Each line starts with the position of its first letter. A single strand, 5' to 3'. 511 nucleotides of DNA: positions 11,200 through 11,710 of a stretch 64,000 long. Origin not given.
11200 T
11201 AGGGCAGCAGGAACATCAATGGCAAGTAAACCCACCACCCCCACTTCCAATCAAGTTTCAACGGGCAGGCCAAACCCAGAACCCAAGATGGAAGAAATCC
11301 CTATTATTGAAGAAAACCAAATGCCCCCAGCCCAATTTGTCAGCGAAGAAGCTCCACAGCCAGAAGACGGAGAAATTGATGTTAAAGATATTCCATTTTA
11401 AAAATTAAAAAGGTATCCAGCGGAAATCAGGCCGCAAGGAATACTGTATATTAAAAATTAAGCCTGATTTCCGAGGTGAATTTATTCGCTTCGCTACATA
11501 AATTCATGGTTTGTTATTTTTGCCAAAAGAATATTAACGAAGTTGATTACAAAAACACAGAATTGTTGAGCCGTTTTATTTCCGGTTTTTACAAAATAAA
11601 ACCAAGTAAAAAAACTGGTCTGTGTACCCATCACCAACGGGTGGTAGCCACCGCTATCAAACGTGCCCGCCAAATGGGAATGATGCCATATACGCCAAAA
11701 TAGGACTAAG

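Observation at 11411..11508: Homologous two-hairpin leader before rpsR and rpoC: an identical 33-nt start-codon hairpin plus a covarying stem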

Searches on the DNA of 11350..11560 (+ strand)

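Call 57: search_rna_families(source=window, start=11350, end=11560, threshold=evalue, max_evalue=10)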
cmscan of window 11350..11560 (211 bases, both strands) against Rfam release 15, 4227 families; matches with E-value up to 10: 12.
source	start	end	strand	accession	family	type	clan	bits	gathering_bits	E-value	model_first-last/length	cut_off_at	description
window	11425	11469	+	RF00376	HIV_GSL3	Cis-reg;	-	20.2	42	0.2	1-84/84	no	HIV gag stem loop 3 (GSL3)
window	11451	11560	+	RF01584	snoR03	Gene; snRNA; snoRNA; HACA-box;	-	18.1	80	5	1-163/163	no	small nucleolar RNA snoR03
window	11370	11428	+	RF01222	sn2417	Gene; snRNA; snoRNA; CD-box;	-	16.3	80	0.33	1-123/123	no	Small nucleolar RNA sn2417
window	11453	11560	-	RF04205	MIR2606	Gene; miRNA;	-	16.3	139.7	5.7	60-165/165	5'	MIR2606 microRNA precursor family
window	11449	11500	-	RF03141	S4-Flavobacteria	Cis-reg; leader;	CL00119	15.5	35.2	4.3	1-33/33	no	S4-Flavobacteria ribosomal protein leader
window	11377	11481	+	RF01197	snR39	Gene; snRNA; snoRNA; CD-box;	CL00054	15.2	40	3.4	1-95/95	no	Small nucleolar RNA snR39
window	11438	11554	+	RF00398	SNORA15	Gene; snRNA; snoRNA; HACA-box;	-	14.4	47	2.7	1-137/137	no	Small nucleolar RNA SNORA15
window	11400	11437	-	RF02162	XIST_A_REPEAT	Gene; sRNA;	-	13.7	33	1.2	1-37/37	no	XIST RNA A repeat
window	11464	11548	+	RF01761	wcaG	Cis-reg;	-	12.8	42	4.1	1-98/98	no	wcaG RNA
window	11420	11526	+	RF01087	PK-repZ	Cis-reg;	-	12.3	44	1.6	1-150/150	no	Pseudoknot of the regulatory region of the repZ gene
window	11465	11535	+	RF02082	STnc540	Gene; sRNA;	-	10.5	38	7.4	1-202/202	no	Enterobacterial sRNA STnc540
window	11432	11560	+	RF01894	PCA3_2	Gene; lncRNA;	-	4.6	100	9.6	1-139/409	3'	Prostate cancer antigen RNA 3 conserved region 2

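Call 61: build_rna_model(alignment_id=A2, structure=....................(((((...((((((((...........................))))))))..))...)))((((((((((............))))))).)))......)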
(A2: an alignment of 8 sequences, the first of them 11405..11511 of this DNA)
Model R1 built from alignment A2 (8 sequences, 120 columns); structure: as given.
model positions 103; base pairs 23; branch points 1; effective number of sequences 2.25; information 0.59 bits per position. Calibrated on 0.2 Mb of random sequence (short: E-values are rough).
structure used (alignment columns):
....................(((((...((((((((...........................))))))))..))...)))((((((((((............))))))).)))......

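Call 62: search_with_rna_model(model_id=R1, sources=[window, L001, L002, L003, L004, L005, L006, L007, L008, L009, L010, L011, L012, L013, L014, L015], max_evalue=10, show_alignments=0)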
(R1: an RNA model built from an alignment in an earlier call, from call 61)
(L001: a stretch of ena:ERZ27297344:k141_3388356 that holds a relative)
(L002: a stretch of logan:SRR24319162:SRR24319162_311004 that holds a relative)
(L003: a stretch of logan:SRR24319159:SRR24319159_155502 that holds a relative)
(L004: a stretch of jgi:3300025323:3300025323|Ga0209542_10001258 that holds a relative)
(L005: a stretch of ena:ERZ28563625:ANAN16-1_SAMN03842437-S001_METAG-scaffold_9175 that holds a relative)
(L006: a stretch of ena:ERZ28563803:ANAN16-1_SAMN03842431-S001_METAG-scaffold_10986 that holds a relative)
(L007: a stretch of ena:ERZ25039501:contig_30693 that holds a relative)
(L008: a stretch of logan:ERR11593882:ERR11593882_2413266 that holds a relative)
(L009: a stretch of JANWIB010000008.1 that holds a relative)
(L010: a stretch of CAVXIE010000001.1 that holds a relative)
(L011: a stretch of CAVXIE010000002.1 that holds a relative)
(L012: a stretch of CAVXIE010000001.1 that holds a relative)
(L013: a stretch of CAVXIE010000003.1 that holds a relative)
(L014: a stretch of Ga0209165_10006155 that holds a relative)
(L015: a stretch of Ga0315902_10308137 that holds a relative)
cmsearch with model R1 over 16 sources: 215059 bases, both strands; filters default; matches with E-value up to 10: 27.
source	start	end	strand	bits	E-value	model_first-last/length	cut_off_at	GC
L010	10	111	-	112.3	4e-23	1-103/103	no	0.36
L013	3893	3994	+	110.9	8.1e-23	1-103/103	no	0.39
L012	2844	2945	-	101.6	1.1e-20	1-103/103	no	0.37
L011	5744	5845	+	100.2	2.3e-20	1-103/103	no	0.35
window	21674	21777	-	94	6.3e-19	1-103/103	no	0.34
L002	3725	3823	+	93.2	9.6e-19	1-103/103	no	0.34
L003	3131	3229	+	93.2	9.6e-19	1-103/103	no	0.34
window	11403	11511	+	92.6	1.3e-18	1-103/103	no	0.36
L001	9928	10036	+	92.6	1.3e-18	1-103/103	no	0.36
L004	18785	18892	-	56.1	3.3e-10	1-103/103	no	0.47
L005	16929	17003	-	35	2.3e-05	1-103/103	no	0.43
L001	20199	20228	-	32.8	7.6e-05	74-103/103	5'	0.37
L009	1098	1121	+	25.3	0.004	72-95/103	no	0.29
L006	15166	15341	-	24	0.008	1-103/103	no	0.47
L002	3709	3803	-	23.5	0.01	1-103/103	no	0.31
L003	3115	3209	-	23.5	0.01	1-103/103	no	0.31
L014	2625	2646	-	23.2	0.012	73-94/103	no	0.32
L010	31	125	+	22.7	0.015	1-103/103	no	0.35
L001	9913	10015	-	21.2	0.035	1-103/103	no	0.33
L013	3878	3973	-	20.8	0.042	1-103/103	no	0.44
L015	41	60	+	19.8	0.072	74-93/103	no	0.35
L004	606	709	+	12.1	4.3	1-103/103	no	0.32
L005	228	318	+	11.9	4.7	1-103/103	no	0.32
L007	17620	17722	+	11.5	5.8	1-103/103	no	0.35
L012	2821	2883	+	11.1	7.3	1-103/103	no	0.3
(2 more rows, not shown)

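Call 104: search_with_rna_model(model_id=R1, source=window, filters=off, max_evalue=5)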
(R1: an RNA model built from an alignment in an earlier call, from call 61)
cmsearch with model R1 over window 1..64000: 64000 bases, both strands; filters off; matches with E-value up to 5: 10.
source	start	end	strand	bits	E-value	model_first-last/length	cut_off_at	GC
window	21674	21777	-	94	1.9e-19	1-103/103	no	0.34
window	11403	11511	+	92.6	3.9e-19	1-103/103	no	0.36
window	21695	21780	+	23.4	0.0032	1-103/103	no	0.34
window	11388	11490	-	21.2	0.01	1-103/103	no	0.33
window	38645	38744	-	12.3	1.1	1-103/103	no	0.3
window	60910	61001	+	12.1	1.3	1-103/103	no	0.42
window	15856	15928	+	10.4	3.2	1-103/103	no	0.34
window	26276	26352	+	10.2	3.4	1-103/103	no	0.31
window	4516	4589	+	10.2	3.5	1-103/103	no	0.38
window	17989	18091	-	10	3.9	1-103/103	no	0.3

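Call 112: search_with_rna_model(model_id=R1, sources=[L016, L017, L018, L019, L020, L021, L022], max_evalue=1)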
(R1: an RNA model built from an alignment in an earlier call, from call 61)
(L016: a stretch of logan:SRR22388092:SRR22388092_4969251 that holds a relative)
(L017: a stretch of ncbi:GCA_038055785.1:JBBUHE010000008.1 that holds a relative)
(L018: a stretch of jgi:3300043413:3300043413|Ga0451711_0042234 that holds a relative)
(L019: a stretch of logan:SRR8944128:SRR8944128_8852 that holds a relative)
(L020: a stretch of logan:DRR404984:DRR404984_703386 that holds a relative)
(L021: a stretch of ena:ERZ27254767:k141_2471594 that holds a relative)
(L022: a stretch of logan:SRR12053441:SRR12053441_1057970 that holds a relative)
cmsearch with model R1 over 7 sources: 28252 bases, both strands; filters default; matches with E-value up to 1: 1.
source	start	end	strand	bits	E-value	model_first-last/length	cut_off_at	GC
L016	1727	1822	+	22.8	0.002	1-103/103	no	0.32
